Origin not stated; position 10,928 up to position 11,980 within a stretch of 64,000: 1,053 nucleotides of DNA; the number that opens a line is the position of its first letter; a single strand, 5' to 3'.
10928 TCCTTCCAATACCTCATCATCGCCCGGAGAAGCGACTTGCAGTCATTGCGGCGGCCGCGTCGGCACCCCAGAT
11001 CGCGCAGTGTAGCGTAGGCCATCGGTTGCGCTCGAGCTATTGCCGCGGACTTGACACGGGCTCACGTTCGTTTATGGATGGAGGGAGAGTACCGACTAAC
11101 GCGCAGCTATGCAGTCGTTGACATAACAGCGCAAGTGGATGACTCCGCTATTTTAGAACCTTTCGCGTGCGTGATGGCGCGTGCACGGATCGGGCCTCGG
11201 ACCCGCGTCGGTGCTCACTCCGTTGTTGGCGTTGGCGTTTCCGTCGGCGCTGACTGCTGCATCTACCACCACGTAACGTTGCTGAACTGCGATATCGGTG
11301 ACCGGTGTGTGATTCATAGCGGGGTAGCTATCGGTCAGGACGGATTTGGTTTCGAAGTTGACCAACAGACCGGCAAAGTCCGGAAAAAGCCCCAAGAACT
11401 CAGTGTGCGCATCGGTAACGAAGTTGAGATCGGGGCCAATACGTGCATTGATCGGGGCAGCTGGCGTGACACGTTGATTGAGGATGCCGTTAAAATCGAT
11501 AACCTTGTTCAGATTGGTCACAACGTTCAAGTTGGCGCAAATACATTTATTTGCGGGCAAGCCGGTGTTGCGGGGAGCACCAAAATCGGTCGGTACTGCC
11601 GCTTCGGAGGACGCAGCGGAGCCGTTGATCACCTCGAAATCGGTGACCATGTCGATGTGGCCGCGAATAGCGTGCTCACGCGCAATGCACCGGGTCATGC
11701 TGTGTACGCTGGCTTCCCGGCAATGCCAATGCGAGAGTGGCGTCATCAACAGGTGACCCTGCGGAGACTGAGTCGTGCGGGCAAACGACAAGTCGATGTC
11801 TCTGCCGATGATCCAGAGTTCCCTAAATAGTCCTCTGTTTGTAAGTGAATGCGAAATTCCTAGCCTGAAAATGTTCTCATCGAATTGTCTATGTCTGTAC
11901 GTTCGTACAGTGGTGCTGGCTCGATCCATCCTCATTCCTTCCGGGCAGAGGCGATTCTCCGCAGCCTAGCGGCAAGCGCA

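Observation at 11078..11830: Eukaryotic LpxD-like acyltransferase that lacks the N-terminal UDP-glucosamine-binding domain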

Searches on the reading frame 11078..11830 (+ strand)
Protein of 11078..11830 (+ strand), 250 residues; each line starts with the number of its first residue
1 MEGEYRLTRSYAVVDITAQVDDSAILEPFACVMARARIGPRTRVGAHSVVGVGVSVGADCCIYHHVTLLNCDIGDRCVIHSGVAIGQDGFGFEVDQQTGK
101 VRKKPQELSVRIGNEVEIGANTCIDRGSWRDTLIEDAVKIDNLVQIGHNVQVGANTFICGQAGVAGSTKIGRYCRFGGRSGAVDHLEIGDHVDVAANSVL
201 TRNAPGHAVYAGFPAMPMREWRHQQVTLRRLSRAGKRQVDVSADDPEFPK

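Call 4: search_protein_families(library=pfam, proteins=[window:11078-11830:+], max_evalue=0.01)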
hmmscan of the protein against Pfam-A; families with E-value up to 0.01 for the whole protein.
window:11078-11830:+ (250 aa): 5 families
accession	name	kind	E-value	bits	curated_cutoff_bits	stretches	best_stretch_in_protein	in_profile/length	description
PF00132.30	Hexapep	-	1.9e-24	84.7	27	3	131-166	1-36/36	Bacterial transferase hexapeptide (six repeats)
PF14602.12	Hexapep_2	-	5.7e-14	52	27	2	168-202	2-34/34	Hexapeptide repeat of succinyl-transferase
PF25084.1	LbH_EIF2B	-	2.6e-09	37.5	54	1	21-83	13-74/105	EIF2B subunit epsilon LbH domain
PF24894.1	Hexapep_GlmU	-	0.0012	19.3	23.3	0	47-82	34-69/104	GlmU-like, C-terminal hexapeptide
PF25247.1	LbH_GLGC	-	0.0046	17.3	27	0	50-145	18-104/135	GLGC left-handed parallel beta-helix domain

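Call 5: search_protein_families(library=ncbifam, proteins=[window:11078-11830:+], max_evalue=0.01)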
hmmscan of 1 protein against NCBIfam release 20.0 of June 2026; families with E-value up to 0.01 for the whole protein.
window:11078-11830:+ (250 aa): 38 families (the best 25 are shown)
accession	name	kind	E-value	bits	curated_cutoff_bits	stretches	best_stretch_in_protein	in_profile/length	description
NF002060.0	PRK00892.1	subfamily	8.2e-84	281.6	207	1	10-238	106-335/345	UDP-3-O-(3-hydroxymyristoyl)glucosamine N-acyltransferase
TIGR01853.1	lipid_A_lpxD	equivalog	5.7e-79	265.4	242.5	1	11-237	98-324/325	UDP-3-O-(3-hydroxymyristoyl)glucosamine N-acyltransferase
NF003657.0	PRK05289.1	equivalog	3.5e-26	91.9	226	2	25-217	5-192/264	acyl-ACP--UDP-N-acetylglucosamine O-acyltransferase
TIGR03570.1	NeuD_NnaD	subfamily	2e-21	76.5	160.8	2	110-215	94-201/202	NeuD/PglB/VioB family sugar acetyltransferase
TIGR01852.1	lipid_A_lpxA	equivalog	5.5e-20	71.7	231.05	1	27-215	2-185/254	acyl-ACP--UDP-N-acetylglucosamine O-acyltransferase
NF010940.0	PRK14360.1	equivalog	3.8e-10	38.9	602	1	14-210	259-433/452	bifunctional UDP-N-acetylglucosamine diphosphorylase/glucosamine-1-phosphate N-acetyltransferase GlmU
NF010935.0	PRK14355.1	equivalog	4.5e-10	38.7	718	2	143-204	262-322/459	bifunctional UDP-N-acetylglucosamine diphosphorylase/glucosamine-1-phosphate N-acetyltransferase GlmU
TIGR03532.1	DapD_Ac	equivalog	4.9e-09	36.1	231.75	2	119-226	110-219/231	2,3,4,5-tetrahydropyridine-2,6-dicarboxylate N-acetyltransferase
NF041874.1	EPS_EpsC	equivalog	8.2e-09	35.4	150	1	144-216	88-162/168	serine O-acetyltransferase EpsC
NF010934.1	PRK14354.1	equivalog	1.3e-08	33.8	450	1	33-208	260-431/447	bifunctional UDP-N-acetylglucosamine diphosphorylase/glucosamine-1-phosphate N-acetyltransferase GlmU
TIGR01173.1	glmU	equivalog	3.1e-08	32.9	366.85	1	34-209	261-433/452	bifunctional UDP-N-acetylglucosamine diphosphorylase/glucosamine-1-phosphate N-acetyltransferase GlmU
NF010937.0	PRK14357.1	equivalog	4.5e-08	32.4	658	1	17-209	255-425/448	bifunctional UDP-N-acetylglucosamine diphosphorylase/glucosamine-1-phosphate N-acetyltransferase GlmU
NF007240.0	PRK09677.1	equivalog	4.6e-08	32.8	243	1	168-224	131-187/192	putative lipopolysaccharide biosynthesis O-acetyl transferase WbbJ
NF058585.1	HptprglPActTf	PfamEq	9.3e-08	31.8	300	1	131-220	71-159/172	heptaprenylglyceryl phosphate O-acetyltransferase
NF007499.0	PRK10092.1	equivalog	3.3e-07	30.3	314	1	167-218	129-180/183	maltose O-acetyltransferase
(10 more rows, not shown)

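Call 6: search_solved_structures(query=window:11078-11830:+, show_alignments=2)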
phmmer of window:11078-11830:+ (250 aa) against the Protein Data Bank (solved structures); distinct sequences matched with E-value up to 0.001: 37.
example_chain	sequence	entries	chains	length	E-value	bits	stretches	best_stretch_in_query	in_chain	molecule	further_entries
2iu8_A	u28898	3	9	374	1.1e-42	149.5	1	11-237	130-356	UDP-3-O-[3-HYDROXYMYRISTOYL] GLUCOSAMINE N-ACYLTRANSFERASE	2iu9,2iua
6uec_A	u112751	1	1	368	2.3e-42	148.5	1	12-237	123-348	UDP-3-O-acylglucosamine N-acyltransferase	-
6ued_A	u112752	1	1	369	2.3e-42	148.5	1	12-237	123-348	UDP-3-O-acylglucosamine N-acyltransferase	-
3pmo_A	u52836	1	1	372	2.3e-42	148.5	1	12-237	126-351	UDP-3-O-[3-hydroxymyristoyl] glucosamine N-acyltransferase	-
4e75_A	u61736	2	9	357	2.9e-41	144.9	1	12-239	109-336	UDP-3-O-acylglucosamine N-acyltransferase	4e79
3eh0_A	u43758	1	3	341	6.5e-38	133.9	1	11-237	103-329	UDP-3-O-[3-hydroxymyristoyl] glucosamine N-acyltransferase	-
6p83_A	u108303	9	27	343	6.7e-38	133.9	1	11-237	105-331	UDP-3-O-(3-hydroxymyristoyl)glucosamine N-acyltransferase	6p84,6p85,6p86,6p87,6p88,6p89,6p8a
4ihg_A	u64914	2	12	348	6.9e-38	133.8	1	11-237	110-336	UDP-3-O-(3-hydroxymyristoyl)glucosamine N-acyltransferase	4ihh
4ihf_A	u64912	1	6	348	1.6e-36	129.4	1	11-237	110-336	UDP-3-O-(3-hydroxymyristoyl)glucosamine N-acyltransferase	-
4eqy_A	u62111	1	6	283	4.5e-13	52.5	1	109-217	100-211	Acyl-[acyl-carrier-protein]--UDP-N-acetylglucosamine O-acyltransferase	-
5jxx_A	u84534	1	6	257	3.7e-10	43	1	110-216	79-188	Acyl-[acyl-carrier-protein]--UDP-N-acetylglucosamine O-acyltransferase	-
6oss_A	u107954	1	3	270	8.6e-09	38.5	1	18-217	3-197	Acyl-[acyl-carrier-protein]--UDP-N-acetylglucosamine O-acyltransferase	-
4e6u_A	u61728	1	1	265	5.9e-08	35.8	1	23-216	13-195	Acyl-[acyl-carrier-protein]--UDP-N-acetylglucosamine O-acyltransferase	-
4e6t_A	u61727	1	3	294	7.7e-08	35.4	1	23-216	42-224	Acyl-[acyl-carrier-protein]--UDP-N-acetylglucosamine O-acyltransferase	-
7oj6_A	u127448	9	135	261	3.6e-07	33.2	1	24-216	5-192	Acyl-[acyl-carrier-protein]-UDP-N-acetylglucosamine O-acyltransferase | Acyl-[acyl-carrier-protein]--UDP-N-acetylglucosamine O-acyltransferase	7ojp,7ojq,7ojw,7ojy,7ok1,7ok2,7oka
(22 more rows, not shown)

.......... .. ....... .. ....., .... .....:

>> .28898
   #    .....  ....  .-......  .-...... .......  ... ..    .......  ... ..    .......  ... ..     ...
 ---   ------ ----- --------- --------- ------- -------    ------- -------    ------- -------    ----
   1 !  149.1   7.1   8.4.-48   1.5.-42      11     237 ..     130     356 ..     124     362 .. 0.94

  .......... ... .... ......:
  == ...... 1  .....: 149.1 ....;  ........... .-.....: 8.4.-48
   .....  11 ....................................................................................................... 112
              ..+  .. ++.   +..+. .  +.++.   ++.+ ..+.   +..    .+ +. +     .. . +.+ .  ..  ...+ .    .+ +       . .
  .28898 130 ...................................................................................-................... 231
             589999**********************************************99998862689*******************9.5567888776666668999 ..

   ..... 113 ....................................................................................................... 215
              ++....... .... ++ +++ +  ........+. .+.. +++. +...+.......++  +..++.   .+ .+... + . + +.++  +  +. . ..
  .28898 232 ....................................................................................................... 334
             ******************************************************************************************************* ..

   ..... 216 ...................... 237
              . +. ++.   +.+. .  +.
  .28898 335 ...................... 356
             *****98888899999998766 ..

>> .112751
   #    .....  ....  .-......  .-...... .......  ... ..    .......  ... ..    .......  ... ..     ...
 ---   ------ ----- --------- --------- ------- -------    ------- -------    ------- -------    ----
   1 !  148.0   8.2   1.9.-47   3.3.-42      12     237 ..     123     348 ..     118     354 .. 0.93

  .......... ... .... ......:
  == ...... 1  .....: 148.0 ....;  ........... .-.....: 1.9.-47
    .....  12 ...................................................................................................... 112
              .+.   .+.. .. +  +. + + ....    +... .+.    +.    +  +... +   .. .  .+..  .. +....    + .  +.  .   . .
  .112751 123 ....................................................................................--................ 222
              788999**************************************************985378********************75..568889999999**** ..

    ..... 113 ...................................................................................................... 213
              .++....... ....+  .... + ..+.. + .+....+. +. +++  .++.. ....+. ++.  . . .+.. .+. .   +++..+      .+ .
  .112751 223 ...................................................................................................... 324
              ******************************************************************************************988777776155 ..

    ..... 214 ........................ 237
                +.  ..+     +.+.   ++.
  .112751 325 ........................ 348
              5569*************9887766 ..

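Call 7: find_homologous_proteins(query=window:11078-11830:+)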
Query window:11078-11830:+ (250 aa): 7999 proteins with E <= 0.001 among 8000 candidates; the best 120 are listed.
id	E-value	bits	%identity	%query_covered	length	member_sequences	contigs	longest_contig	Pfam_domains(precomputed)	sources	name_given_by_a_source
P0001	1.1e-165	567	100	100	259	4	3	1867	PF14602.13,PF00132.31,PF25087.2,PF25084.2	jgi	jgi:UDP-3-O-[3-hydroxymyristoyl] glucosamine N-acyltransferase LpxD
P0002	3.3e-132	458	85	91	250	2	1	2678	PF14602.13,PF00132.31,PF25087.2,PF25084.2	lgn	-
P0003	9.6e-131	453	80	95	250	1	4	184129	PF14602.13,PF00132.31,PF25087.2,PF25084.2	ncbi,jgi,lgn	jgi:UDP-3-O-[3-hydroxymyristoyl] glucosamine N-acyltransferase LpxD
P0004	2.2e-116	406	74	93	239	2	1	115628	PF14602.13,PF00132.31,PF25087.2,PF25084.2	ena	-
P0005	3.3e-107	376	68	94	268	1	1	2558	PF14602.13,PF00132.31,PF25087.2,PF25084.2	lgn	-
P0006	1.7e-83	298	56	99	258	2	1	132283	PF14602.13,PF00132.31,PF25087.2,PF25084.2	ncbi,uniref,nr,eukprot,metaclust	ncbi:UDP-3-O-[3-hydroxymyristoyl] glucosamine N-acyltransferase [Galdieria sulphuraria]|uniref:UDP-3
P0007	1.1e-82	295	58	93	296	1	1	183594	PF14602.13,PF00132.31,PF25087.2,PF25084.2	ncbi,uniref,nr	ncbi:hypothetical protein GpartN1_g6266.t1 [Galdieria partita]|uniref:UDP-3-O-[3-hydroxymyristoyl] g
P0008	1.5e-75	272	54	93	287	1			PF00132.31,PF25087.2,PF25084.2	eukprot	eukprot:jgi/Galph1/3657/GphlegSOOS_G2331.1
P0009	2.4e-70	255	54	92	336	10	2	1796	PF00132.31,PF25087.2,PF25084.2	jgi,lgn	-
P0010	4.5e-69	251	52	90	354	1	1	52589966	PF00132.31,PF25087.2,PF25084.2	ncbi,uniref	ncbi:hypothetical protein R1flu_026771 [Riccia fluitans]|uniref:UDP-3-O-acylglucosamine N-acyltransf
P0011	1.2e-68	249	53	92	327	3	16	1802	PF00132.31,PF25087.2,PF25084.2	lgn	-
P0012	2.1e-68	249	52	88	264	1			PF14602.13,PF00132.31,PF25087.2,PF25084.2,PF24894.2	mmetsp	mmetsp:Transcript_10382/g.16938 ORF Transcript_10382/g.16938 Transcript_10382/m.16938 type:complete 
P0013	8.8e-68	247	52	92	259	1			PF14602.13,PF00132.31,PF25087.2,PF25084.2,PF24894.2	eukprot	eukprot:tig00000615_g2559.t1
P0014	9.6e-68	246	52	92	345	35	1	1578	PF00132.31,PF25087.2,PF25084.2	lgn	-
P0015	1.1e-67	246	52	95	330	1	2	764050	PF00132.31,PF25087.2,PF25084.2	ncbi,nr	ncbi:hypothetical protein CLOM_g11769 [Closterium sp. NIES-68]|nr:hypothetical protein CLOM_g11769 [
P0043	2.1e-64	236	52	87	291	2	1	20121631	PF00132.31,PF25087.2,PF25084.2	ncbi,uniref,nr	ncbi:UDP-3-O-[3-hydroxymyristoyl] glucosamine N-acyltransferase LpxD [Arabidopsis suecica]|uniref:UD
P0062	1.2e-63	233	51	95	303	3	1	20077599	PF00132.31,PF25087.2,PF25084.2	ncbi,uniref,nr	ncbi:Trimeric LpxA-like superfamily [Arabidopsis thaliana x Arabidopsis arenosa]|uniref:Trimeric Lpx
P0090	7.0e-63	231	52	90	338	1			PF00132.31,PF25087.2,PF25084.2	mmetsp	mmetsp:Transcript_22478/g.31265 ORF Transcript_22478/g.31265 Transcript_22478/m.31265 type:complete 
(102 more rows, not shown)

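Call 9: list_cluster_members(proteins=[P0001, P0002, P0003, P0004, P0005, P0012, P0013, P0090])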
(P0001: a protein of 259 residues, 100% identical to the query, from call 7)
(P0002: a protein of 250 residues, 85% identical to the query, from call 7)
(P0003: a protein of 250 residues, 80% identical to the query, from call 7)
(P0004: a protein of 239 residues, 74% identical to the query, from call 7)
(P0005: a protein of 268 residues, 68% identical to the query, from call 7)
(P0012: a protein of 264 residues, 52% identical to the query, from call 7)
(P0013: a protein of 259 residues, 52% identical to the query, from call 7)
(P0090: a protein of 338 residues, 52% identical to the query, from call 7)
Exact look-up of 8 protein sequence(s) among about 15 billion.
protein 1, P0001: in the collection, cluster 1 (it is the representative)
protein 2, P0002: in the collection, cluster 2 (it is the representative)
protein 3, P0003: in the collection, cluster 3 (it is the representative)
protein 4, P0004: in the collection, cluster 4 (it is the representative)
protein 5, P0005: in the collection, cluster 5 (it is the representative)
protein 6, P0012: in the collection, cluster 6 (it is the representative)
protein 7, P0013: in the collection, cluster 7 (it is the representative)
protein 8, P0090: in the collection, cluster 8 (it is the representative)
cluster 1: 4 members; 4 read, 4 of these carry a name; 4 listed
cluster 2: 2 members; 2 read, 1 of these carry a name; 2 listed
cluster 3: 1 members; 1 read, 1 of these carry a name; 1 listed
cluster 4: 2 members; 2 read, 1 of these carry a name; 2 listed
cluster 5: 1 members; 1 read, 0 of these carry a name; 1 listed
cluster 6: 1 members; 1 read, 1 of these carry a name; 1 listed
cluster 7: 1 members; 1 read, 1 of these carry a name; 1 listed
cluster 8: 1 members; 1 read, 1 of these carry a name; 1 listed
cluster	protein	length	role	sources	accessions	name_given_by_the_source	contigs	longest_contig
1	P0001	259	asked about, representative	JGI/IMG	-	UDP-3-O-[3-hydroxymyristoyl] glucosamine N-acyltransferase LpxD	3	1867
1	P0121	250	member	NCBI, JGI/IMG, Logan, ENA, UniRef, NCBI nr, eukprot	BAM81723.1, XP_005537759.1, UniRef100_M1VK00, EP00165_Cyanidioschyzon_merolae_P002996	UDP-3-O-[3-hydroxymyristoyl] glucosamine N-acyltransferase [Cyanidioschyzon merolae ... | UDP-3-O-[3-hydroxymyristoyl] glucosamine N-acyltransferase LpxD | UDP-3-O-[3-hydroxymyristoyl] glucosamine N-acyltransferase n=1 Tax=Cyanidioschyzon ...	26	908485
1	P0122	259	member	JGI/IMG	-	UDP-3-O-[3-hydroxymyristoyl] glucosamine N-acyltransferase LpxD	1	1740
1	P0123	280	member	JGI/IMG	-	UDP-3-O-[3-hydroxymyristoyl] glucosamine N-acyltransferase LpxD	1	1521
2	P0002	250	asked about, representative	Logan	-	-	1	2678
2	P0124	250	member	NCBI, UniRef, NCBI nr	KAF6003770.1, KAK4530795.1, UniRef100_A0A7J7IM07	hypothetical protein CCYA_CCYA05G1652 [Cyanidiococcus yangmingshanensis] | UDP-3-O-(3-hydroxymyristoyl)glucosamine N-acyltransferase n=1 Tax=Cyanidiococcus ... | hypothetical protein F1559_001088 [Cyanidiococcus yangmingshanensis]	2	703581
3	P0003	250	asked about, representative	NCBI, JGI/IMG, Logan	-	UDP-3-O-[3-hydroxymyristoyl] glucosamine N-acyltransferase LpxD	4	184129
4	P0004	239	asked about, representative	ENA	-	-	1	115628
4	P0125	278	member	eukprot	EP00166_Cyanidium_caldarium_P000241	ctg_110.g50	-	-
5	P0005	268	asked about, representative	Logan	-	-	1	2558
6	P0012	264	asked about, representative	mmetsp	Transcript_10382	Transcript_10382/g.16938 ORF Transcript_10382/g.16938 Transcript_10382/m.16938 ...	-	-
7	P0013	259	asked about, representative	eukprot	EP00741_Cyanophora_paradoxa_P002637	tig00000615_g2559.t1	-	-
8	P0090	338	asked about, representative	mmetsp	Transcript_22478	Transcript_22478/g.31265 ORF Transcript_22478/g.31265 Transcript_22478/m.31265 ...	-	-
